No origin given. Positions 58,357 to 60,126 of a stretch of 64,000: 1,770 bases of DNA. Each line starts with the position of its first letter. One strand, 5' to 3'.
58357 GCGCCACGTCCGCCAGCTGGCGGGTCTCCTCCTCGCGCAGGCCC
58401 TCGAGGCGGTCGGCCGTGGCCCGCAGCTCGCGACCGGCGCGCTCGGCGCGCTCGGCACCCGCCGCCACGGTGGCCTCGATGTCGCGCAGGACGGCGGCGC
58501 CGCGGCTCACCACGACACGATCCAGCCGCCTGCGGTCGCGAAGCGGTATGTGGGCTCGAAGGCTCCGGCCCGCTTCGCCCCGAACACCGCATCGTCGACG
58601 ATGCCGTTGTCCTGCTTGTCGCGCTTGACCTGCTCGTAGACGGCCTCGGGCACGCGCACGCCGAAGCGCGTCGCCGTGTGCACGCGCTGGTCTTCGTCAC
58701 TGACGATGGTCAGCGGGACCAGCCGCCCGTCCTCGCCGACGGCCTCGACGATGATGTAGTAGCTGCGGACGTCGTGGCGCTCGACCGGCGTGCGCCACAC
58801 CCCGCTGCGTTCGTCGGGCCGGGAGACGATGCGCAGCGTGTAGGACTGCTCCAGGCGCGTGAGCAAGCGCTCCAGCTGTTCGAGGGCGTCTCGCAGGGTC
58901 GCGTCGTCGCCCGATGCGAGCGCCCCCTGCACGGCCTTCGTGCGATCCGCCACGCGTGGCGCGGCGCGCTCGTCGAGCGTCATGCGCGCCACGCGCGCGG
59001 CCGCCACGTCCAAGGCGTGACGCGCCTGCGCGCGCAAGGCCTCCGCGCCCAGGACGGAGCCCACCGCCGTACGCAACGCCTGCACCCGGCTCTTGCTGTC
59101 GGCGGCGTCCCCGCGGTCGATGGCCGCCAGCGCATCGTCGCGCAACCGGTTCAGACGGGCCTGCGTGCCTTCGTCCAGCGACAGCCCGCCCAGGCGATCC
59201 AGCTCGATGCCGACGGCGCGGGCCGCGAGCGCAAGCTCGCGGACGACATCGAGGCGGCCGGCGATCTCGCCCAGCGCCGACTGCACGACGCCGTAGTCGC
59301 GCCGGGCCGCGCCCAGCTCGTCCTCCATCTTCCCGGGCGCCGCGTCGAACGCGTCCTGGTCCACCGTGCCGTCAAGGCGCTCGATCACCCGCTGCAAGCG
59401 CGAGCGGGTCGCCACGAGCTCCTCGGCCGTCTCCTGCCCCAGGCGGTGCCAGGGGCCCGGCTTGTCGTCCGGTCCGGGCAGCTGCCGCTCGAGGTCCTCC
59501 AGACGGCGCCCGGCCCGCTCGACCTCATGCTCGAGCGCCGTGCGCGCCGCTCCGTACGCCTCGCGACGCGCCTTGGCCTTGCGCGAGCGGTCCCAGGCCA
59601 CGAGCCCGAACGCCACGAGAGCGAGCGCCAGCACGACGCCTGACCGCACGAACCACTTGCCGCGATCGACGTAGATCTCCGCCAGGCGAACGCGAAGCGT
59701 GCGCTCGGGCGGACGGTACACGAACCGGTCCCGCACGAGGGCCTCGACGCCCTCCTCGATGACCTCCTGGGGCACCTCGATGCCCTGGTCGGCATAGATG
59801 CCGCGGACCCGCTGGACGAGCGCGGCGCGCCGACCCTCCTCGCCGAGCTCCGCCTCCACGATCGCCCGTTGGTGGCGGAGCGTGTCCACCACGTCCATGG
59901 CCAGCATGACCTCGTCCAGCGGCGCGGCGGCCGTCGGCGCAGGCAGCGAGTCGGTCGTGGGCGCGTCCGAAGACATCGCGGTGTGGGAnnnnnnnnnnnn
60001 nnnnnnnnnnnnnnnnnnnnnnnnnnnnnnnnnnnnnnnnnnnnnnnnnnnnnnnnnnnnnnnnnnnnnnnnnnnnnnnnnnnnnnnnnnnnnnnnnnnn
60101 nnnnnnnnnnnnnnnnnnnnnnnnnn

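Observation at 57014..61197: Uncharacterised three-gene operon: TelA/YaaN-like protein, membrane-anchored coiled-coil protein, and a coiled-coil protein with a Gly/Ser/Trp/Arg tail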

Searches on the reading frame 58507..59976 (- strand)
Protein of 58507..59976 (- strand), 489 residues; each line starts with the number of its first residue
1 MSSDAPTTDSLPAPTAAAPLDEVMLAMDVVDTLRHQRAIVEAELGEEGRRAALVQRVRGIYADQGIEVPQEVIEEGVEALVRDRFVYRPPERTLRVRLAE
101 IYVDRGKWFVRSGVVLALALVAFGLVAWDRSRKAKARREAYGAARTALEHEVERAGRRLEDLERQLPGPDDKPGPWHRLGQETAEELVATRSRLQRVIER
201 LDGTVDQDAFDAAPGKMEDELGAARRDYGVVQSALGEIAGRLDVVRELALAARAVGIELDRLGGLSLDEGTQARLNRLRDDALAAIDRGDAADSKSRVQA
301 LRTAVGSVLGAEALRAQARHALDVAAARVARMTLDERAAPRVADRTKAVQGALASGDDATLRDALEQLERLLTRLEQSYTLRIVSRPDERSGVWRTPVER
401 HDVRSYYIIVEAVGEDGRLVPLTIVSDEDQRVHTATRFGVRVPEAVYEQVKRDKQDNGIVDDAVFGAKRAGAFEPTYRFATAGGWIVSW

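Call 3: search_protein_families(library=pfam, proteins=[window:58507-59976:-], max_evalue=0.1)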
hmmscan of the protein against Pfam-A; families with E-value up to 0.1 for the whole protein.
window:58507-59976:- (489 aa): 3 families
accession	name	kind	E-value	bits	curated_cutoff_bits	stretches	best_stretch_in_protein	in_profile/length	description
PF19911.4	DUF6384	-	3.1e-93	312.7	25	2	320-489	139-308/308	Family of unknown function (DUF6384)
PF22743.2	PspAA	-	0.028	15.1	27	0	265-306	11-52/92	PspA-Associated protein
PF14357.11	DUF4404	-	0.041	15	27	0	266-304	17-56/83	Domain of unknown function (DUF4404)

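Call 4: search_protein_families(library=ncbifam, proteins=[window:58507-59976:-], max_evalue=0.1)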
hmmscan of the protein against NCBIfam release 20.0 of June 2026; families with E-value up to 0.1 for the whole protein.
window:58507-59976:- (489 aa): 2 families
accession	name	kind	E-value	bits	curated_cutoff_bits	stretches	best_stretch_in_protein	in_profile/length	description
NF010450.0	PRK13876.1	subfamily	0.018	13.3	674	0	104-156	73-122/667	IncP-type conjugal transfer protein TraG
NF033928.1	alph_xenorhab_A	subfamily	0.042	13.1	125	0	333-379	158-204/339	alpha-xenorhabdolysin family binary toxin subunit A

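Call 5: search_protein_families(library=padloc, proteins=[window:58507-59976:-], max_evalue=0.1)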
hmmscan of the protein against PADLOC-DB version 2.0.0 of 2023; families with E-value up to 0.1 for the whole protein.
window:58507-59976:- (489 aa): 1 family
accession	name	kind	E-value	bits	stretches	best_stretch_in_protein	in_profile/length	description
PDLC03841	LeoBC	-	0.012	12.8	0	113-210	487-569/601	-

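Call 8: search_solved_structures(query=window:58507-59976:-, max_evalue=10)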
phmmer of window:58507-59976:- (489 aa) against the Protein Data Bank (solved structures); distinct sequences matched with E-value up to 10: 3.
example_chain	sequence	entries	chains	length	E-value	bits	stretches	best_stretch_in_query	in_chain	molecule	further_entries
1zno_A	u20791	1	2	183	0.21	13.7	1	395-468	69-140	Hypothetical UPF0244 protein VC0702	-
1zwy_A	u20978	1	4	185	0.21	13.7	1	395-468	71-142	Hypothetical UPF0244 protein VC0702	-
8ims_B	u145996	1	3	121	0.87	11.7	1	156-243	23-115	E3 ubiquitin-protein ligase TRAF7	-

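Call 16: search_protein_families(library=phrogs, proteins=[window:58507-59976:-], max_evalue=0.1)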
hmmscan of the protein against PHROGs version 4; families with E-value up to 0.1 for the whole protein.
window:58507-59976:- (489 aa): 0 families

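Call 41: find_homologous_proteins(query=window:58507-59976:-, max_evalue=0.001)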
Query window:58507-59976:- (489 aa): 994 proteins with E <= 0.001 among 8000 candidates; the best 120 are listed.
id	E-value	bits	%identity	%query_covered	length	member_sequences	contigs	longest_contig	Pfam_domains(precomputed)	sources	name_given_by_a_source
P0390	0.0e+0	1034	100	100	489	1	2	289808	PF19911.5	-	-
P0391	1.4e-261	886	86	100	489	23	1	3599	PF19911.5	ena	-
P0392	4.7e-256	868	83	100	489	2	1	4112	PF19911.5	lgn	-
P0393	1.1e-251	854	84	100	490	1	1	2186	PF19911.5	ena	-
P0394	3.2e-101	358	42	96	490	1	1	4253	PF19911.5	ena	-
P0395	2.3e-96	342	44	99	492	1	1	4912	PF19911.5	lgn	-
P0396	6.4e-94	334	41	99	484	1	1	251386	PF19911.5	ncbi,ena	-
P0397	1.3e-87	313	41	100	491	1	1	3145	PF19911.5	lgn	-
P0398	1.3e-87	313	43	99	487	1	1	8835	PF19911.5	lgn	-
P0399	1.7e-87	312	43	96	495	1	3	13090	PF19911.5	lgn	-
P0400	9.7e-85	303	38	100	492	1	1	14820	PF19911.5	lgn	-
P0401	1.5e-84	303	62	26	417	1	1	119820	PF19911.5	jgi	jgi:hypothetical protein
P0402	3.1e-84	302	40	99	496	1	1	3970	PF19911.5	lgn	-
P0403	3.4e-84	302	40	96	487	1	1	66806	PF19911.5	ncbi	-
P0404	8.7e-84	300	39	100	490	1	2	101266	PF19911.5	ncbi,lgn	-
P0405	3.9e-83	298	40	96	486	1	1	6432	PF19911.5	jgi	-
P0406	2.5e-82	295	38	100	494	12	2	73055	PF19911.5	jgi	-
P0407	2.4e-81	292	38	96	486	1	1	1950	PF19911.5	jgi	jgi:hypothetical protein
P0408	2.5e-81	292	42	55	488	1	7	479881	PF19911.5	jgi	jgi:hypothetical protein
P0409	3.3e-81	292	39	98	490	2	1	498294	PF19911.5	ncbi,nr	ncbi:MAG: hypothetical protein H6838_07735 [Planctomycetes bacterium]|nr:hypothetical protein [Planc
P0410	4.9e-81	291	41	96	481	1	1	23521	PF19911.5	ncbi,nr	ncbi:MAG: hypothetical protein KDE27_23650 [Planctomycetes bacterium]|nr:hypothetical protein [Planc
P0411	5.5e-81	291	40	98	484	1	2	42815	PF19911.5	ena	-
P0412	1.4e-80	290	39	61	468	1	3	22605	PF19911.5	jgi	jgi:hypothetical protein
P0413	2.3e-80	289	39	96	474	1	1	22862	PF19911.5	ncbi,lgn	-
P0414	3.7e-79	285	39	99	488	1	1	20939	PF19911.5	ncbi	-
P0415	8.4e-79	284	40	98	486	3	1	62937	PF19911.5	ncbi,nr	ncbi:MAG: hypothetical protein JNM25_14430 [Planctomycetes bacterium]|nr:hypothetical protein [Planc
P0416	1.0e-78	283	38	96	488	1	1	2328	PF19911.5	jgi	-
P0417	1.1e-78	283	38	97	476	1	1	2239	PF19911.5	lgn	-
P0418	3.1e-78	282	39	99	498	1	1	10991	PF19911.5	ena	-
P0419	7.2e-78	281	39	99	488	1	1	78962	PF19911.5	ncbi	-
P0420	1.2e-77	280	37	99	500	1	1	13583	PF19911.5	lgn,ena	-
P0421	1.2e-77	280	38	100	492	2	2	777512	PF19911.5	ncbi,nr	ncbi:MAG: hypothetical protein KDC87_08300 [Planctomycetes bacterium]|nr:hypothetical protein [Planc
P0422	1.3e-77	280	42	99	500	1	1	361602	PF19911.5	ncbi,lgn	-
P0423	4.9e-76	275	41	95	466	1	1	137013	PF19911.5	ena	-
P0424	1.1e-75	273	41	92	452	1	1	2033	PF19911.5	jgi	jgi:hypothetical protein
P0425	1.3e-75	273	38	96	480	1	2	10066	PF19911.5,PF22743.3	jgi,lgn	-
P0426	4.7e-75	271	37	96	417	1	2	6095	PF19911.5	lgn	-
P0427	1.1e-74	270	52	28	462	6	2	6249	PF19911.5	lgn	-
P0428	1.2e-74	270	36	96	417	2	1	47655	PF19911.5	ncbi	-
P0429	1.4e-74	270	37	100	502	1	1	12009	PF19911.5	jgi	-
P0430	2.4e-74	269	40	100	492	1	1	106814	PF19911.5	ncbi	ncbi:MAG: DUF6384 family protein [Planctomycetota bacterium]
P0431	2.5e-74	269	54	27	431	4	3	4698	PF19911.5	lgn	-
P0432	2.7e-74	269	41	97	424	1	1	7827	PF19911.5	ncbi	-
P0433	2.8e-74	269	38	96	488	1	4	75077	PF19911.5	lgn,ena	-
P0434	2.6e-73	266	52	28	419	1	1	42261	PF19911.5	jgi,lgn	jgi:hypothetical protein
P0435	3.6e-73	265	39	95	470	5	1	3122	PF19911.5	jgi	-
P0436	5.8e-73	265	39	98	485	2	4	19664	PF19911.5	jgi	jgi:hypothetical protein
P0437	7.7e-73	264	47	35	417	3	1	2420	PF19911.5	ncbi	-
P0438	1.6e-72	263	52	27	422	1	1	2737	PF19911.5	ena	-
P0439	3.7e-72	262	39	100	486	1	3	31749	PF19911.5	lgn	-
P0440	1.7e-71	260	49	31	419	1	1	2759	PF19911.5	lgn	-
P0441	1.8e-71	260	53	28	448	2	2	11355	PF19911.5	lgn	-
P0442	4.6e-71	258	45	39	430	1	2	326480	PF19911.5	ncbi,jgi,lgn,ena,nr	ncbi:MAG: DUF6384 family protein [Xanthomonadales bacterium]|nr:DUF6384 family protein [Xanthomonada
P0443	4.6e-71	258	38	99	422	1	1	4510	PF19911.5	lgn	-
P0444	6.7e-71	258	35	98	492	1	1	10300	PF19911.5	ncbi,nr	ncbi:MAG: hypothetical protein KDC98_07290 [Planctomycetes bacterium]|nr:hypothetical protein [Planc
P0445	9.9e-71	257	53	28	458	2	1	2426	PF19911.5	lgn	-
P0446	1.2e-70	257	53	28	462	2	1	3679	PF19911.5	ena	-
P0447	1.3e-70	257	39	97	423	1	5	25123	PF19911.5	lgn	-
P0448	1.6e-70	257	35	100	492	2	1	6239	PF19911.5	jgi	jgi:Family of unknown function (DUF6384)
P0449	1.6e-70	256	53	26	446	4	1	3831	PF19911.5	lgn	-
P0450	1.6e-70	256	38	96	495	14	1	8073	PF19911.5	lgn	-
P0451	3.8e-70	255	52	26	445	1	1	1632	PF19911.5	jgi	jgi:hypothetical protein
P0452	6.0e-70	255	38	100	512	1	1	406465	PF19911.5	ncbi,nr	ncbi:MAG: DUF6384 family protein [bacterium]|nr:DUF6384 family protein [bacterium]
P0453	6.4e-70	254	54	25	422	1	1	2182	PF19911.5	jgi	jgi:hypothetical protein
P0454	7.6e-70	254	52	26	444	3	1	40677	PF19911.5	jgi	jgi:hypothetical protein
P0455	8.5e-70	254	36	100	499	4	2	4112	PF19911.5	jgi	-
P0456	1.9e-69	253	48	33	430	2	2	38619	PF19911.5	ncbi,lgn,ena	-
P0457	4.4e-69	252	35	99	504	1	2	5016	PF19911.5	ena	-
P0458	4.5e-69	252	35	99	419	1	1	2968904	PF19911.5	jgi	jgi:hypothetical protein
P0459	4.7e-69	252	39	63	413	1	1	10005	PF19911.5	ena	-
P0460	8.1e-69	251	52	26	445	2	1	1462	PF19911.5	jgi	jgi:hypothetical protein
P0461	8.4e-69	251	54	28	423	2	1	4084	PF19911.5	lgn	-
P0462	1.5e-68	250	44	41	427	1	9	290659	PF19911.5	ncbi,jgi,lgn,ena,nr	ncbi:MAG: DUF6384 family protein [Pseudomonadota bacterium]|nr:DUF6384 family protein [Pseudomonadot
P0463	1.6e-68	250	36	99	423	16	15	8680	PF19911.5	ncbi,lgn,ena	-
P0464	1.6e-68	250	49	28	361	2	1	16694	PF19911.5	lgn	-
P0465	1.6e-68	250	51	29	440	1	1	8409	PF19911.5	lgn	-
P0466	1.8e-68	250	54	28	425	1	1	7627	PF19911.5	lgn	-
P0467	6.8e-68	248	50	30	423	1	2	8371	PF19911.5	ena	-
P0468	1.4e-67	247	44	36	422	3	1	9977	PF19911.5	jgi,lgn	jgi:hypothetical protein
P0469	1.4e-67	247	47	42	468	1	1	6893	PF19911.5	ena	-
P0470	1.7e-67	247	54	26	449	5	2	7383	PF19911.5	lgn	-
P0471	2.7e-67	246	58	25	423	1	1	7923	PF19911.5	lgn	-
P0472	2.8e-67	246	37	98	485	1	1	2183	PF19911.5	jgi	jgi:hypothetical protein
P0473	9.5e-67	244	43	43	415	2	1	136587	PF19911.5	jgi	jgi:hypothetical protein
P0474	1.1e-66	244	37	97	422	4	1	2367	PF19911.5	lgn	-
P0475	3.8e-66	242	44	32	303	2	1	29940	PF19911.5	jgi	jgi:hypothetical protein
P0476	4.4e-66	242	35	97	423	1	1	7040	PF19911.5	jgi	jgi:Family of unknown function (DUF6384)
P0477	4.8e-66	242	45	33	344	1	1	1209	PF19911.5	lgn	-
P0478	7.2e-66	241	52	26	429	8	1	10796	PF19911.5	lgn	-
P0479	8.5e-66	241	43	32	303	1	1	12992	PF19911.5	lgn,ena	-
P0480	8.5e-66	241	37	97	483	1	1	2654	PF19911.5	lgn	-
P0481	2.1e-65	240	34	100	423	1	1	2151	PF19911.5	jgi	jgi:hypothetical protein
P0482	6.2e-65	238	40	42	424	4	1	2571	PF19911.5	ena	-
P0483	6.4e-65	238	46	33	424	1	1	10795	PF19911.5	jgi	jgi:hypothetical protein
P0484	6.5e-65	238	48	28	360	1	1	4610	PF19911.5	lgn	-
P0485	8.8e-65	238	40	42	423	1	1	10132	PF19911.5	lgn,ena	-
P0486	1.3e-64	237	38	44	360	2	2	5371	PF19911.5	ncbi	-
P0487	1.3e-64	237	53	29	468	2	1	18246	PF19911.5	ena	-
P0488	1.5e-64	237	43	32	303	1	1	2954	PF19911.5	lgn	-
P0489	1.5e-64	237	44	35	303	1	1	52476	PF19911.5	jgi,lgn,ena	-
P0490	1.6e-64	237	45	36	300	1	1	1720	PF19911.5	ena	-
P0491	1.9e-64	236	50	27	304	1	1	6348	PF19911.5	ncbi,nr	ncbi:MAG: hypothetical protein JXB36_18835 [Gammaproteobacteria bacterium]|nr:hypothetical protein [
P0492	1.9e-64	236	40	36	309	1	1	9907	PF19911.5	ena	-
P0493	1.9e-64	236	48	31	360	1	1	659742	PF19911.5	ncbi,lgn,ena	-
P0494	2.5e-64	236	45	31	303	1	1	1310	PF19911.5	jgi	jgi:hypothetical protein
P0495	2.7e-64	236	36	96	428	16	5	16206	PF19911.5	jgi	-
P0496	3.0e-64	236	67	17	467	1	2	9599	PF19911.5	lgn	-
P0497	3.2e-64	236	43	36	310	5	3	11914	PF19911.5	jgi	jgi:hypothetical protein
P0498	4.5e-64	235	40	36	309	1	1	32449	PF19911.5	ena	-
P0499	6.0e-64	235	37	46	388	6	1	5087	PF19911.5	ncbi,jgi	jgi:hypothetical protein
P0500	8.7e-64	234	46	27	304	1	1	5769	PF19911.5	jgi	jgi:hypothetical protein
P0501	9.0e-64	234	46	29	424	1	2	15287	PF19911.5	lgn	-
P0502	1.1e-63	234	42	36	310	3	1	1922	PF19911.5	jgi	jgi:hypothetical protein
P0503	2.1e-63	233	43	34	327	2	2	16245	PF19911.5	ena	-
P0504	2.2e-63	233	55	28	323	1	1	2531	PF19911.5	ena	-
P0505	2.4e-63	233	52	25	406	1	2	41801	PF19911.5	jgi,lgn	jgi:hypothetical protein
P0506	2.6e-63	233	50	28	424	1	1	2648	PF19911.5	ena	-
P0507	3.0e-63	233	46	29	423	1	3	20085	PF19911.5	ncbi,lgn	-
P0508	3.0e-63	233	38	58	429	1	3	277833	PF19911.5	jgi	-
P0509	3.3e-63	232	51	25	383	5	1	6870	PF19911.5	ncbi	-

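Call 45: search_solved_structures(query=A3, max_evalue=10)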
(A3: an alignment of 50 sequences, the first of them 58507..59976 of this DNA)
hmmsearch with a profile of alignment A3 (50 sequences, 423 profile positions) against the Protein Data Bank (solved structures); distinct sequences matched with E-value up to 10: 136 (the best 60 are shown).
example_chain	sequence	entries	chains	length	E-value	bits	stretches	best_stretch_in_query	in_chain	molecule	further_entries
8a3k_UNK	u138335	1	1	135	0.00015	24.7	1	141-269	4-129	sc-apCC-4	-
4dvz_A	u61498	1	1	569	0.00089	22.1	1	133-307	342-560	Cytotoxicity-associated immunodominant antigen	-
7zr2_A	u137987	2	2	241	0.0015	21.3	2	138-267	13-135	Spike protein S2',Chimeric protein mimic of SARS-CoV-2 Spike HR1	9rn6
8qae_A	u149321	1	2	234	0.005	19.6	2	142-277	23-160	sc-apCC-6-SLLA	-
4tql_A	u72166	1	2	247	0.0065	19.2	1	140-309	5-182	Three helix bundle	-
7jh6_A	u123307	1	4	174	0.019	17.7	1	187-310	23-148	Two-domain di-Zn(II) and porphyrin-binding protein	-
9wij_A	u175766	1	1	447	0.026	17.2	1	134-266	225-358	G-protein coupled receptor 84,Soluble cytochrome b562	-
4zry_B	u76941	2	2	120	0.027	17.2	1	133-223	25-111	Keratin, type II cytoskeletal 1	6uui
9r1m_A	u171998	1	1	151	0.032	17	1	141-267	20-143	sc-apCC-4-LMF-1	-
8gi0_F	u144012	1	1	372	0.033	16.9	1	195-286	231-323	Peroxisomal membrane protein PEX14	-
4ilo_A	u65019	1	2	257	0.034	16.9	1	133-259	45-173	CT398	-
2zdi_A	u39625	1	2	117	0.043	16.5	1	209-288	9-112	Prefoldin subunit beta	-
8syi_Z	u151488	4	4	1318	0.059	16.1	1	40-77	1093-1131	DNA-directed RNA polymerase subunit beta'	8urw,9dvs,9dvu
6z35_A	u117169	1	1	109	0.059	16.1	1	218-310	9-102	Maquette 2-1ip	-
9rgx_A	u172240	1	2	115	0.069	15.8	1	178-268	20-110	sc-apCC3-ACW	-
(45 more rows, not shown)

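Call 52: predict_structure(alignment_id=A3)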
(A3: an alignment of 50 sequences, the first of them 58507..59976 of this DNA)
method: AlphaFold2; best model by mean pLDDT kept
length: 489 residues; sequences in the alignment: 50
mean_pLDDT: 88.1   pTM: 0.66
mean pLDDT of the five models: 88.1, 86.9, 86.6, 86.7, 86.4
residues with pLDDT >= 90: 353; 70-90: 62; 50-70: 50; < 50: 24
segments of 3 or more residues with pLDDT < 50: 1-5, 7-17, 84-88
pLDDT, mean of each block of 10 residues (from residue 1): 43 48 63 56 58 77 75 72 52 66 70 89 92 95 97 98 94 89 97 98 94 96 98 98 96 97 96 97 96 98 98 96 97 97 98 96 97 97 94 91 95 97 94 97 97 92 96 96 94
secondary structure, 60 per line:
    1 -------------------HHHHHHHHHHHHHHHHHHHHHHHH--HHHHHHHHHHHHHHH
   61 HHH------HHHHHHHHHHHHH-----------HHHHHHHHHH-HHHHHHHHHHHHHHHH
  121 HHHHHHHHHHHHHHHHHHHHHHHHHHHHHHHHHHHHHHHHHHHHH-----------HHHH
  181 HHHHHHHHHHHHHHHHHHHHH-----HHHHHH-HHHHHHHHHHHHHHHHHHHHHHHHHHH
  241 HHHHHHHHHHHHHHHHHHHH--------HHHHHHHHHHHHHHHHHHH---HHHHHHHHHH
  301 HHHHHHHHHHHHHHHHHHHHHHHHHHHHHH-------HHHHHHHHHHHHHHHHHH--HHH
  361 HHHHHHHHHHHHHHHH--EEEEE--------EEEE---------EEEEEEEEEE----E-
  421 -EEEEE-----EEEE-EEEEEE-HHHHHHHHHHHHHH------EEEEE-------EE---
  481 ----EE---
elements in order: H20-43 H46-63 H70-82 H94-103 H105-165 H177-201 H207-212 H214-260 H269-287 H291-330 H338-355 H358-376 E379-383 E392-395 E405-414 E422-426 E432-435 E437-442 H444-457 E464-468

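Call 54: fold_search(model_id=the predicted structure, library=pdb)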
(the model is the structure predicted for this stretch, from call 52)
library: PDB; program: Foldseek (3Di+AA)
matches with E <= 10: 276; with E <= 0.001: 0
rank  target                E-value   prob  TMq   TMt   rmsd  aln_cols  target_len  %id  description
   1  7udn_A                1.1e-02  0.54  0.10  0.16  28.6       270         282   15  Crystal structure of designed helical repeat protein RPB_PLP1_R6 in alternative conformation 2 (released 2023-03-22)
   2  7udm_A                1.6e-02  0.57  0.11  0.19  28.4       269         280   13  Crystal structure of designed helical repeat protein RPB_PLP1_R6 in alternative conformation 1 (with peptide) (released 2023-03-22)
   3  7udm_B                3.7e-02  0.44  0.11  0.18  28.4       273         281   15  Crystal structure of designed helical repeat protein RPB_PLP1_R6 in alternative conformation 1 (with peptide) (released 2023-03-22)
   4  7uni_B                4.5e-02  0.44  0.12  0.19  18.7       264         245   16  De novo designed chlorophyll dimer protein with Zn pheophorbide a methyl ester, SP2-ZnPPaM (released 2023-04-19)
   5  9cpb_6H               4.5e-02  0.28  0.11  0.14  39.8       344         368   14  Atomic model of bovine Fallopian tube cilia doublet microtubule (48-nm periodicity) (released 2024-10-30)
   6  9cpb_6K               1.0e-01  0.18  0.12  0.14  40.0       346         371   14  Atomic model of bovine Fallopian tube cilia doublet microtubule (48-nm periodicity) (released 2024-10-30)
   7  7uni_A                1.1e-01  0.30  0.12  0.21  23.1       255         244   15  De novo designed chlorophyll dimer protein with Zn pheophorbide a methyl ester, SP2-ZnPPaM (released 2023-04-19)
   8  7uni_D                1.1e-01  0.21  0.11  0.18  18.6       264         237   16  De novo designed chlorophyll dimer protein with Zn pheophorbide a methyl ester, SP2-ZnPPaM (released 2023-04-19)
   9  7uni_C                1.4e-01  0.28  0.14  0.21  18.6       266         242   15  De novo designed chlorophyll dimer protein with Zn pheophorbide a methyl ester, SP2-ZnPPaM (released 2023-04-19)
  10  8otz_C4               1.9e-01  0.15  0.12  0.15  39.9       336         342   13  48-nm repeat of the native axonemal doublet microtubule from bovine sperm (released 2023-11-22)
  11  9fqr_F5               2.5e-01  0.16  0.13  0.17  32.2       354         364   13  96-nm repeat of axonemal doublet microtubules from bovine sperm (released 2025-03-26)
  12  8iyj_R4               3.1e-01  0.09  0.09  0.11  33.0       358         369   13  Cryo-EM structure of the 48-nm repeat doublet microtubule from mouse sperm (released 2023-07-05)
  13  7unh_B                3.4e-01  0.16  0.12  0.19  19.1       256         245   16  De novo designed chlorophyll dimer protein in apo state, SP2 (released 2023-04-19)
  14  8i7o_D3               3.4e-01  0.13  0.13  0.15  34.9       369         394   12  In situ structure of axonemal doublet microtubules in mouse sperm with 16-nm repeat (released 2023-10-11)
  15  8r5s_D                3.8e-01  0.47  0.20  0.36  31.5       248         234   18  t113 - De-novo designed soluble homotetramer (released 2024-11-27)
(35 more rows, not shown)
